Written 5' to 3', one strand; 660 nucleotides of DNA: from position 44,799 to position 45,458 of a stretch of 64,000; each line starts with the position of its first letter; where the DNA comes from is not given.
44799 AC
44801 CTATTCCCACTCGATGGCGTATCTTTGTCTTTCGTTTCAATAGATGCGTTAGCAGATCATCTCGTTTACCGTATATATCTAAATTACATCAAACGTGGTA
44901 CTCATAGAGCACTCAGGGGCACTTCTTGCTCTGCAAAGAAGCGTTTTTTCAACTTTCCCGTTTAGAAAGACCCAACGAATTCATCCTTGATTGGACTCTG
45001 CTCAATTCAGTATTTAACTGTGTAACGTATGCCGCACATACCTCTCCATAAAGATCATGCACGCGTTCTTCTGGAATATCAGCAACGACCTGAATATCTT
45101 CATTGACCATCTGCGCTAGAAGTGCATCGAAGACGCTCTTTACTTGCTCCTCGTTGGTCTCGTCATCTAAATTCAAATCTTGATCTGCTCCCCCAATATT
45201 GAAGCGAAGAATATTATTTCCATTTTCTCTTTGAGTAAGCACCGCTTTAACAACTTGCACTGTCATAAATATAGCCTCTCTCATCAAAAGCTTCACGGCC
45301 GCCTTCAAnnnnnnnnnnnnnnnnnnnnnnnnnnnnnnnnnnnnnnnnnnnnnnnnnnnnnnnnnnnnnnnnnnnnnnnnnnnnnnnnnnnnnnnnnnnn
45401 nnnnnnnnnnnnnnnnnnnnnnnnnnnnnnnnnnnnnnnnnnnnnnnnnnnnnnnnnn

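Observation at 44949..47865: XRE regulator plus Ppl-like PHP-ATPase defence gene (plus a small downstream ORF)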

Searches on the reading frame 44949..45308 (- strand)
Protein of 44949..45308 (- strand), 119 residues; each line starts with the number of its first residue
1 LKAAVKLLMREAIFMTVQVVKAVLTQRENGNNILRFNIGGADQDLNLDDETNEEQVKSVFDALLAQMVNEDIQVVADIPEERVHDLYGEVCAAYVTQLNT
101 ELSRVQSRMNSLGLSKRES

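Call 3: search_protein_families(library=pfam, proteins=[window:44949-45308:-], max_evalue=0.1)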
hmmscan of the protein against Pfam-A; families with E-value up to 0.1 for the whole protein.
window:44949-45308:- (119 aa): 0 families

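Call 4: search_protein_families(library=padloc, proteins=[window:44949-45308:-], max_evalue=0.1)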
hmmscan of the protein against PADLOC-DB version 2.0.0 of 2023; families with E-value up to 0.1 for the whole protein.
window:44949-45308:- (119 aa): 0 families

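Call 5: search_protein_families(library=ncbifam, proteins=[window:44949-45308:-], max_evalue=0.1)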
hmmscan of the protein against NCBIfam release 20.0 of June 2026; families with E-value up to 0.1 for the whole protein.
window:44949-45308:- (119 aa): 0 families

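Call 56: find_homologous_proteins(query=window:44949-45266:-, max_evalue=0.01)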
Query window:44949-45266:- (105 aa): 5 proteins with E <= 0.01 among 5 candidates.
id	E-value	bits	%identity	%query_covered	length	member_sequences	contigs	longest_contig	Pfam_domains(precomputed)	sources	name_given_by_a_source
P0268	9.5e-58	210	97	100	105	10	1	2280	-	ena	-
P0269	6.0e-57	207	100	96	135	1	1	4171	-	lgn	-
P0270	2.1e-51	190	87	100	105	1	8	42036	-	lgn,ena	-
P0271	4.4e-39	150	68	99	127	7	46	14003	-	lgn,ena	-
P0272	3.0e-37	144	67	95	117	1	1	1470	-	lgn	-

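Call 61: find_homologous_proteins(query=A3, max_evalue=0.001)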
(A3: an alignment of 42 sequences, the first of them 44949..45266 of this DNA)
Query A3 (42 sequences) (105 aa, profile of the alignment): 53 proteins with E <= 0.001 among 1031 candidates.
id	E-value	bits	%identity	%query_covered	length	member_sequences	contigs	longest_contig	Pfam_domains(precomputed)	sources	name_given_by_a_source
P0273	3.1e-25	106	24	51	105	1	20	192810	-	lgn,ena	-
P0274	4.5e-25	106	24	51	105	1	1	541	-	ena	-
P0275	4.6e-25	106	24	51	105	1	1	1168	-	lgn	-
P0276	6.7e-25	105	29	74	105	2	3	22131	-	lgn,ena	-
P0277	7.4e-25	105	27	74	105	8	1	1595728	-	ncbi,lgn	ncbi:MAG: hypothetical protein V8R82_08740 [Clostridia bacterium]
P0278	7.8e-25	105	25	50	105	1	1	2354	-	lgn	-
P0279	9.3e-25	105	24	51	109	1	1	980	-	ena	-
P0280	9.8e-25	105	26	51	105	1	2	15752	-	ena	-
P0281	1.3e-24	104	26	51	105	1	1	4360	-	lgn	-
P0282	1.4e-24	104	25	50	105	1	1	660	-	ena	-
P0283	1.5e-24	104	28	74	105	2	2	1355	-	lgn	-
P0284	1.7e-24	104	24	75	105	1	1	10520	-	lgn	-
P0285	1.8e-24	104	22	51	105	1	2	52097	-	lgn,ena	-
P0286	1.9e-24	104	25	50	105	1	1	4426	-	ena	-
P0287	2.2e-24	103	32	50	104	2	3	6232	-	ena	-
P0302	6.5e-23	99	-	-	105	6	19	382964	-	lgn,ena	-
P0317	9.3e-12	63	22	88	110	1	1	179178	-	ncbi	-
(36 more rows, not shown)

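Call 70: predict_structure(alignment_id=A4)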
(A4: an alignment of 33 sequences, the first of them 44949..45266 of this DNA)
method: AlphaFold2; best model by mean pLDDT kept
length: 105 residues; sequences in the alignment: 33
mean_pLDDT: 88.7   pTM: 0.77
mean pLDDT of the five models: 88.7, 86.3, 85.8, 83.5, 83.0
residues with pLDDT >= 90: 70; 70-90: 28; 50-70: 5; < 50: 2
segments of 3 or more residues with pLDDT < 50: none
pLDDT, mean of each block of 10 residues (from residue 1): 86 92 92 90 92 88 93 93 93 84 52
secondary structure, 60 per line:
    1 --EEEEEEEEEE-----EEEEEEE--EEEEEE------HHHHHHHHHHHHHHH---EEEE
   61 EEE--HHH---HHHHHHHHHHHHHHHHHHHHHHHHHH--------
elements in order: E3-12 E18-24 E27-32 H39-53 E57-63 H72-97

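Call 80: search_protein_families(library=phrogs, proteins=[window:44949-45266:-], max_evalue=0.001)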
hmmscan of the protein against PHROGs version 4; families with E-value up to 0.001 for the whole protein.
window:44949-45266:- (105 aa): 0 families

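Call 104: find_encoding_contigs(protein=P0302, flank=4000, max_places=2)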
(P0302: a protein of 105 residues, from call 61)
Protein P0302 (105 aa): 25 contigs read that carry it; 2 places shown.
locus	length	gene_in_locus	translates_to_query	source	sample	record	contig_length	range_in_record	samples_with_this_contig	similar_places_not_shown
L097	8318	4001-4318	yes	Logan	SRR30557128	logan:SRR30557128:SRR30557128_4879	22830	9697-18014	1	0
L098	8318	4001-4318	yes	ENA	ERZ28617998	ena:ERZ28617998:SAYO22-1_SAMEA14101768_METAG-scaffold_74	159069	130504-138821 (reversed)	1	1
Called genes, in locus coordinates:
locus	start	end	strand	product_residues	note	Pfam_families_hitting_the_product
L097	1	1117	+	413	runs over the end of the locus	PF13304:AAA_21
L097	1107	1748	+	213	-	PF13707:RloB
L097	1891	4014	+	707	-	-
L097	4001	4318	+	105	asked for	-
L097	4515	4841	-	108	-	-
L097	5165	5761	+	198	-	-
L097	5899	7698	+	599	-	PF18862:ApeA_NTD1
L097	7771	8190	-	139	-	PF00293:NUDIX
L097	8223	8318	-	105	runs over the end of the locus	-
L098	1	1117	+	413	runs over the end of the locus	PF13304:AAA_21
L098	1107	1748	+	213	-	PF13707:RloB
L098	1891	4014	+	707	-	-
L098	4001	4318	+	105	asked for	-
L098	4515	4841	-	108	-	-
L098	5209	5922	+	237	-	PF01881:Cas_Cas6_C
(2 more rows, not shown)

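Call 105: find_encoding_contigs(protein=P0317, flank=4000, max_places=2)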
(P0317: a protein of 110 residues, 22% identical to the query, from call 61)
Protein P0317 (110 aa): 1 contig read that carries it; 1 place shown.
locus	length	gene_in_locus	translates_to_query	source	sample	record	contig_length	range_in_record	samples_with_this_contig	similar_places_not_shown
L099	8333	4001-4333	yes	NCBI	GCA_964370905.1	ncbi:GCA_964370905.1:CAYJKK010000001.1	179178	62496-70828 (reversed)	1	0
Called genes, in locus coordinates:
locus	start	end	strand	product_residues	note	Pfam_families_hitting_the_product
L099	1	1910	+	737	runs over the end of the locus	PF00270:DEAD (weak), PF04851:ResIII, PF18766:SWI2_SNF2 (weak)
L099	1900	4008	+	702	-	-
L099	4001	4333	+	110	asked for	-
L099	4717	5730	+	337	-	-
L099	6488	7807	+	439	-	-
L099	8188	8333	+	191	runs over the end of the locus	PF00440:TetR_N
